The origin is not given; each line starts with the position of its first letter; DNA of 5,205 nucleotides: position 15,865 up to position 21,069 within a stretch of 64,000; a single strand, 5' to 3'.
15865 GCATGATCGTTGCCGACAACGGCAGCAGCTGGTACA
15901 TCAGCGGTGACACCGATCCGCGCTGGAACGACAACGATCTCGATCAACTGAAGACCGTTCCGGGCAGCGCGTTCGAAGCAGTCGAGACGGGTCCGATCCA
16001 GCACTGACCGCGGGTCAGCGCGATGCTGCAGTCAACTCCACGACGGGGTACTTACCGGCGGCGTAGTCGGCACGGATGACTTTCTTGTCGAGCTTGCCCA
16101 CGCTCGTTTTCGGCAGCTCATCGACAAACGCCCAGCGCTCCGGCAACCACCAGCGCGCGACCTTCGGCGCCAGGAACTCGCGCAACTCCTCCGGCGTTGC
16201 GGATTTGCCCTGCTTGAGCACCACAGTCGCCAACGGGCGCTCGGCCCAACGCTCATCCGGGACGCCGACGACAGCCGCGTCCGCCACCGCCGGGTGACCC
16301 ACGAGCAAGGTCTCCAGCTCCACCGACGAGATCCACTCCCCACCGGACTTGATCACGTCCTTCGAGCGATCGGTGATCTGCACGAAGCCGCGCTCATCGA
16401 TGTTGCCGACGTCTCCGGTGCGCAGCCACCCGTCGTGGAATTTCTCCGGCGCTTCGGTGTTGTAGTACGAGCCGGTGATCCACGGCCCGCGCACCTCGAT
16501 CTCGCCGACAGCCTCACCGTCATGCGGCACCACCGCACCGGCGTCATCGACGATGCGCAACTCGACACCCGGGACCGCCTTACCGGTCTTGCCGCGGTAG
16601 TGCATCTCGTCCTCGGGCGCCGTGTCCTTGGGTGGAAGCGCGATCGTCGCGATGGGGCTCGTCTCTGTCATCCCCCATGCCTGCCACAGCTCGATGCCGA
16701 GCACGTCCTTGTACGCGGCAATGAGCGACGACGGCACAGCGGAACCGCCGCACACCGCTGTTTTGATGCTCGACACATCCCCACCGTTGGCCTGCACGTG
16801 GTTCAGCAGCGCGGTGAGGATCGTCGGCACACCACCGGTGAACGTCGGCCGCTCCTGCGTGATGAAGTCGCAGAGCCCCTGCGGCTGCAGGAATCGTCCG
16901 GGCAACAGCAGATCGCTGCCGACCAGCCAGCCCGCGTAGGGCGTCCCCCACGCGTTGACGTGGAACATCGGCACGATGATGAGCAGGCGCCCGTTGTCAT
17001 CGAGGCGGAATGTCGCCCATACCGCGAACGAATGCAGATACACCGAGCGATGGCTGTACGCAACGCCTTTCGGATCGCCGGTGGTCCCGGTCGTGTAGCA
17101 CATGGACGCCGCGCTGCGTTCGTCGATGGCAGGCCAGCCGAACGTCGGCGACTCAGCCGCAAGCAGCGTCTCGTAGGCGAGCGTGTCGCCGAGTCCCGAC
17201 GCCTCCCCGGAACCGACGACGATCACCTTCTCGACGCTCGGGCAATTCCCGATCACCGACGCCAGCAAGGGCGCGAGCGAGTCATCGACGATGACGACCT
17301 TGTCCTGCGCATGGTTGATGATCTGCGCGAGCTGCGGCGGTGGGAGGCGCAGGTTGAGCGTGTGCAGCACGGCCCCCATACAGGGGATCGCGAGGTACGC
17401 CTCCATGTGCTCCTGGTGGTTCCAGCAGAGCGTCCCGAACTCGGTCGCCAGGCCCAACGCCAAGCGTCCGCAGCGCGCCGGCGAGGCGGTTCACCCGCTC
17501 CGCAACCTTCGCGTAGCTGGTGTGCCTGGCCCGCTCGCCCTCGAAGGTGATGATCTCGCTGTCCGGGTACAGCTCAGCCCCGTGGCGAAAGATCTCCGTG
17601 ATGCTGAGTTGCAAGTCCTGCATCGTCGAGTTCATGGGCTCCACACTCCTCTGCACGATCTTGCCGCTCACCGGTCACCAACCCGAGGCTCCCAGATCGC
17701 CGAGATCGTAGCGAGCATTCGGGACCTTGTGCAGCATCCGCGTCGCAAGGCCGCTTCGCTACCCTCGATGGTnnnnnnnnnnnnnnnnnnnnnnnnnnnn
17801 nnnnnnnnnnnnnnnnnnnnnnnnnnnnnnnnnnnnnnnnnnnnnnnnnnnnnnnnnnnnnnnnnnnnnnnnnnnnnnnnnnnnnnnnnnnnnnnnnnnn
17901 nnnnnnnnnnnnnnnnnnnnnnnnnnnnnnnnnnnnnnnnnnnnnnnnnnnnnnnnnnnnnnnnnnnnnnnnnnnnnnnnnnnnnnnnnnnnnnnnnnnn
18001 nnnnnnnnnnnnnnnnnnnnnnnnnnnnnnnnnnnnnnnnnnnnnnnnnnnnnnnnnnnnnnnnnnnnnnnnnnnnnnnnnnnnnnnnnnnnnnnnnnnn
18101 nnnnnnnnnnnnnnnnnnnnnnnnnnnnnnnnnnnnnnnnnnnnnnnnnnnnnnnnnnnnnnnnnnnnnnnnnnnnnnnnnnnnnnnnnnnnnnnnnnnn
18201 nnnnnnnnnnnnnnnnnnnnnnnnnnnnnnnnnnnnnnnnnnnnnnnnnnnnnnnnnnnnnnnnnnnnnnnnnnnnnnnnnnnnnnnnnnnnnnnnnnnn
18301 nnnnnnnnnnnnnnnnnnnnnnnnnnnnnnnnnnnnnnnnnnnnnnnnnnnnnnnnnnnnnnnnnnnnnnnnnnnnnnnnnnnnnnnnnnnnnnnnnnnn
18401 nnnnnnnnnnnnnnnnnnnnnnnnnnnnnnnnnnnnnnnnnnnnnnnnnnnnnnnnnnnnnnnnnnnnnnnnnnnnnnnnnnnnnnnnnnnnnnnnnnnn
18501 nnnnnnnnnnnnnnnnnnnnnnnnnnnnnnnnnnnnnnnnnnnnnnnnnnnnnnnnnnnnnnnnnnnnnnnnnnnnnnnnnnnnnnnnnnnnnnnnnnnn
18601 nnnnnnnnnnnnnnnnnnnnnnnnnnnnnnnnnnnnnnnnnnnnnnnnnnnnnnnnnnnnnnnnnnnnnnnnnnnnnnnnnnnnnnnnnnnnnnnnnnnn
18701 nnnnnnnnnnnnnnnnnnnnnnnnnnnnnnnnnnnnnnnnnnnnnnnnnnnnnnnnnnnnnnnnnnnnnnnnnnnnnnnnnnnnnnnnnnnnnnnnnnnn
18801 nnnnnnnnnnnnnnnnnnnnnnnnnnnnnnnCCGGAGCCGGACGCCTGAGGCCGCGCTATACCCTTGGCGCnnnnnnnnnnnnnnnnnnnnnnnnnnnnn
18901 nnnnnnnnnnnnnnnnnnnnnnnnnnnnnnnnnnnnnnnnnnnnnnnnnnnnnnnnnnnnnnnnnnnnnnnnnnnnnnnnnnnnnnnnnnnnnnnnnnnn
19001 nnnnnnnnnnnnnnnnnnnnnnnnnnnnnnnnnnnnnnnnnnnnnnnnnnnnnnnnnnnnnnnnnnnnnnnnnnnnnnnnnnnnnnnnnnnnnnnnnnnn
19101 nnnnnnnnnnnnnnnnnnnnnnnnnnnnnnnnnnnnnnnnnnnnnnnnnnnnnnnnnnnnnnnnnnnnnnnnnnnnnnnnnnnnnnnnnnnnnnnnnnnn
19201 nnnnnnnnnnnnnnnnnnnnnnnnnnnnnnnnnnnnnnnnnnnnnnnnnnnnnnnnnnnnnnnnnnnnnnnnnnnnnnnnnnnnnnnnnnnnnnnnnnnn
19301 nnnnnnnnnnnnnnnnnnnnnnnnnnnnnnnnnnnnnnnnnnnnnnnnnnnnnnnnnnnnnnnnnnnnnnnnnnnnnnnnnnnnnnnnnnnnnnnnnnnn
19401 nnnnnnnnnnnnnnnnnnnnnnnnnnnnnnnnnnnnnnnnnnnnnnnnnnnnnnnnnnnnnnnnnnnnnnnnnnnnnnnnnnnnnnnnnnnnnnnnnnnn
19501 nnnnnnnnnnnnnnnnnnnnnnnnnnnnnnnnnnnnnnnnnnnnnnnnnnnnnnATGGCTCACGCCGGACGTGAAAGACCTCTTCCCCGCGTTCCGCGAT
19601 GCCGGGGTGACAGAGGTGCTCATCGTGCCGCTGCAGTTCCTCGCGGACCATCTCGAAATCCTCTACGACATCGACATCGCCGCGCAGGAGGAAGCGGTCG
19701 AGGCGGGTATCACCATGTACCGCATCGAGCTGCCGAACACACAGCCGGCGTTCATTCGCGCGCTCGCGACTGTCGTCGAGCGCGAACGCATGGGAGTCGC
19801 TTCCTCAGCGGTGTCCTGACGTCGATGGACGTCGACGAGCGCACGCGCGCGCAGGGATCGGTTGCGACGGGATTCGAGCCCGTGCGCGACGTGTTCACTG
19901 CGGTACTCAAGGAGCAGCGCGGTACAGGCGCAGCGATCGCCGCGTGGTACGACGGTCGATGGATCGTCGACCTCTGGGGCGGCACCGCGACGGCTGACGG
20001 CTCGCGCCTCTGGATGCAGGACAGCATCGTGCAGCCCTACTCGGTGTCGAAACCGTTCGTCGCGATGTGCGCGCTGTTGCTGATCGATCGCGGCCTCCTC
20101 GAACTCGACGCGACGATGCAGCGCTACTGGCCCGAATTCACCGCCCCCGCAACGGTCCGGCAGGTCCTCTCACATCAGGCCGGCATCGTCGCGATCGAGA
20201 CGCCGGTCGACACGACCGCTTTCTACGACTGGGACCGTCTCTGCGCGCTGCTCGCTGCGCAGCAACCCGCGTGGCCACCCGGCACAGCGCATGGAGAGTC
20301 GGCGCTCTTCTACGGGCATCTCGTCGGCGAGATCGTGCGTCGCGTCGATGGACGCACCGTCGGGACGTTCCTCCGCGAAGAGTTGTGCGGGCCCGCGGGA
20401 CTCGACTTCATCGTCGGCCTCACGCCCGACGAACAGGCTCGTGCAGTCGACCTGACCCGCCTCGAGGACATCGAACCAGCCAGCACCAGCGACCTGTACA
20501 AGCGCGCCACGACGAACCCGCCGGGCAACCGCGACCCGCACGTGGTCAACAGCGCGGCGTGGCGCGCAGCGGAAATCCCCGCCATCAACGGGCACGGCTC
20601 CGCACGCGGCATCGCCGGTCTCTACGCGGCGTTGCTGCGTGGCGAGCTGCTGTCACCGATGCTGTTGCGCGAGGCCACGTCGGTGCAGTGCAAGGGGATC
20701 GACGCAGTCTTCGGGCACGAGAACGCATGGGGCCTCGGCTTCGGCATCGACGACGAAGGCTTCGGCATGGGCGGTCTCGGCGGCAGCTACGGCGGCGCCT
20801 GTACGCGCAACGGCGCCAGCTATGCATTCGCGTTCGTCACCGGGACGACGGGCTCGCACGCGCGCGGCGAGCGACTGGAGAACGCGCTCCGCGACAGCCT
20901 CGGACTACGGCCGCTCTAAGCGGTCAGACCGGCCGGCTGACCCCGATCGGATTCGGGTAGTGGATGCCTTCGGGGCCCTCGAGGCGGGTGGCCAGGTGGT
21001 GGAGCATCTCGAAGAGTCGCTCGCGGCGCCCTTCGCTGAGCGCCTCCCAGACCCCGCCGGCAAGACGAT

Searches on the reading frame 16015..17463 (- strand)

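Call 72: search_protein_families(library=pfam, proteins=[window:16015-17463:-], max_evalue=0.00001)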
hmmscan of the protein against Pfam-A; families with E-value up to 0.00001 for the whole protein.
window:16015-17463:- (482 aa): 2 families
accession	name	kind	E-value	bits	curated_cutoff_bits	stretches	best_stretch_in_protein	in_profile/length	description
PF00501.34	AMP-binding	-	5e-66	223.5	29.9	1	10-334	50-384/384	AMP-binding enzyme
PF13193.12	AMP-binding_C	-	2.8e-23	83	24.5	1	382-457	1-76/76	AMP-binding enzyme C-terminal domain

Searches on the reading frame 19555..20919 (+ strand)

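Call 72: search_protein_families(library=pfam, proteins=[window:19555-20919:+], max_evalue=0.00001)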
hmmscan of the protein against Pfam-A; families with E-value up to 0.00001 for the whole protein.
window:19555-20919:+ (454 aa): 1 family
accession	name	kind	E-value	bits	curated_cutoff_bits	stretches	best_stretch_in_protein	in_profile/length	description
PF00144.29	Beta-lactamase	-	1.7e-53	182.4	27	1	111-440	2-319/329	Beta-lactamase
